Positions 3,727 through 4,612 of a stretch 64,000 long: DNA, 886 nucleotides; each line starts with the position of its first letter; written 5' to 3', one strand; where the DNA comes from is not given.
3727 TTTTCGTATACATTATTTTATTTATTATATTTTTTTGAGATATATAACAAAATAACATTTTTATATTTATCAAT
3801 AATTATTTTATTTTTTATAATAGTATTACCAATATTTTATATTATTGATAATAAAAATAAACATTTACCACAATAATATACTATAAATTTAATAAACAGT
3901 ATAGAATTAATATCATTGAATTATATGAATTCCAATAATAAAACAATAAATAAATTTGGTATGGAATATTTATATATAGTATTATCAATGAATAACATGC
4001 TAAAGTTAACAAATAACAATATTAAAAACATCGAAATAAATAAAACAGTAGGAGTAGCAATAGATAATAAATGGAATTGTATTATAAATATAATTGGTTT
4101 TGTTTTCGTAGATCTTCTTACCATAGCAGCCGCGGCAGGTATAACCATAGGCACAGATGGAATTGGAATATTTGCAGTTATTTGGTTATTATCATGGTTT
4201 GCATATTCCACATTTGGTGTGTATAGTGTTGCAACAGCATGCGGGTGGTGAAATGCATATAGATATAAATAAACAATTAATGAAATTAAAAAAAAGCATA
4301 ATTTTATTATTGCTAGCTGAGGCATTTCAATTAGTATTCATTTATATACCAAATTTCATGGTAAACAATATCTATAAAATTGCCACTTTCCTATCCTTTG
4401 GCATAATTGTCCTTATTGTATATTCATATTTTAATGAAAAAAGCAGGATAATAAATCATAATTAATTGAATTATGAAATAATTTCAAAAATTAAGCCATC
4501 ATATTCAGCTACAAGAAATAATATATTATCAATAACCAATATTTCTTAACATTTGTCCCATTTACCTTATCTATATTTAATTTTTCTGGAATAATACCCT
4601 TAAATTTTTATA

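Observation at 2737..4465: Polymorphic-toxin-like cassette: Asn-rich secreted protein ending in a Cys-X53-Cys hydrophobic hairpin, a 2-TM partner gene, and an orphan tail+partner module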

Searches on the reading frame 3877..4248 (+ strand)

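Call 6: search_protein_families(library=pfam, proteins=[window:3877-4248:+], max_evalue=1)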
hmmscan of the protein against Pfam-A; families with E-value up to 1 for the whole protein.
window:3877-4248:+ (124 aa): 2 families
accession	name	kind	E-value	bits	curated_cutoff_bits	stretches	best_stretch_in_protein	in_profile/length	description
PF02690.20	Na_Pi_cotrans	-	0.02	15.3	29.1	1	41-110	25-92/137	Na+/Pi-cotransporter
PF02378.23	PTS_EIIC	-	0.02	14.4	30.7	1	44-116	20-96/319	Phosphotransferase system, EIIC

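Call 64: search_protein_families(library=ncbifam, max_evalue=1, proteins=[window:3877-4248:+])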
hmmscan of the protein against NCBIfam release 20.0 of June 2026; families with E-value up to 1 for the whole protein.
window:3877-4248:+ (124 aa): 0 families

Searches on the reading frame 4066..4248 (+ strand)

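Call 56: search_protein_families(library=ncbifam, max_evalue=10, proteins=[window:4066-4248:+])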
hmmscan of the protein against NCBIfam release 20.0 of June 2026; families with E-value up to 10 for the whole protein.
seq(61 aa): 3 families
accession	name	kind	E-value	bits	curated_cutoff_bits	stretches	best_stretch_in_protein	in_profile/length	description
TIGR01218.1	Gpos_tandem_5TM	subfamily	0.27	11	35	1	6-57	148-199/208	tandem five-TM protein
NF006119.0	PRK08264.1-5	subfamily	0.31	10.4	249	1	14-61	104-149/233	SDR family oxidoreductase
NF006115.0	PRK08264.1-1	equivalog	0.4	10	454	1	14-61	103-151/237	SDR family oxidoreductase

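Call 57: search_protein_families(library=pfam, max_evalue=10, proteins=[window:4066-4248:+])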
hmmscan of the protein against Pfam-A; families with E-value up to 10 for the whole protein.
seq(61 aa): 1 family
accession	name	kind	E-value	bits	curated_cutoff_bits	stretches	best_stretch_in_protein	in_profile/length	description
PF10329.14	DUF2417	-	0.47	10.3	25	1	8-56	110-158/234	Region of unknown function (DUF2417)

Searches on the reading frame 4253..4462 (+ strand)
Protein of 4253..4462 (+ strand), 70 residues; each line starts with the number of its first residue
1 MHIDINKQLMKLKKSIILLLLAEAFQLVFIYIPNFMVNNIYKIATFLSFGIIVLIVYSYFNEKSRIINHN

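Call 6: search_protein_families(library=pfam, proteins=[window:4253-4462:+], max_evalue=1)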
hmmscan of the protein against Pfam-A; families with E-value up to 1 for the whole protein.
window:4253-4462:+ (70 aa): 1 family
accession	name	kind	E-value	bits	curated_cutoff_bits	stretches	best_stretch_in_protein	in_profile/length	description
PF09843.14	DUF2070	-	0.031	13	30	1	5-63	61-126/561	Predicted membrane protein (DUF2070)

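Call 64: search_protein_families(library=ncbifam, max_evalue=1, proteins=[window:4253-4462:+])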
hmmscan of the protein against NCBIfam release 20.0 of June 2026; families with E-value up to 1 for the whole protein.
window:4253-4462:+ (70 aa): 0 families
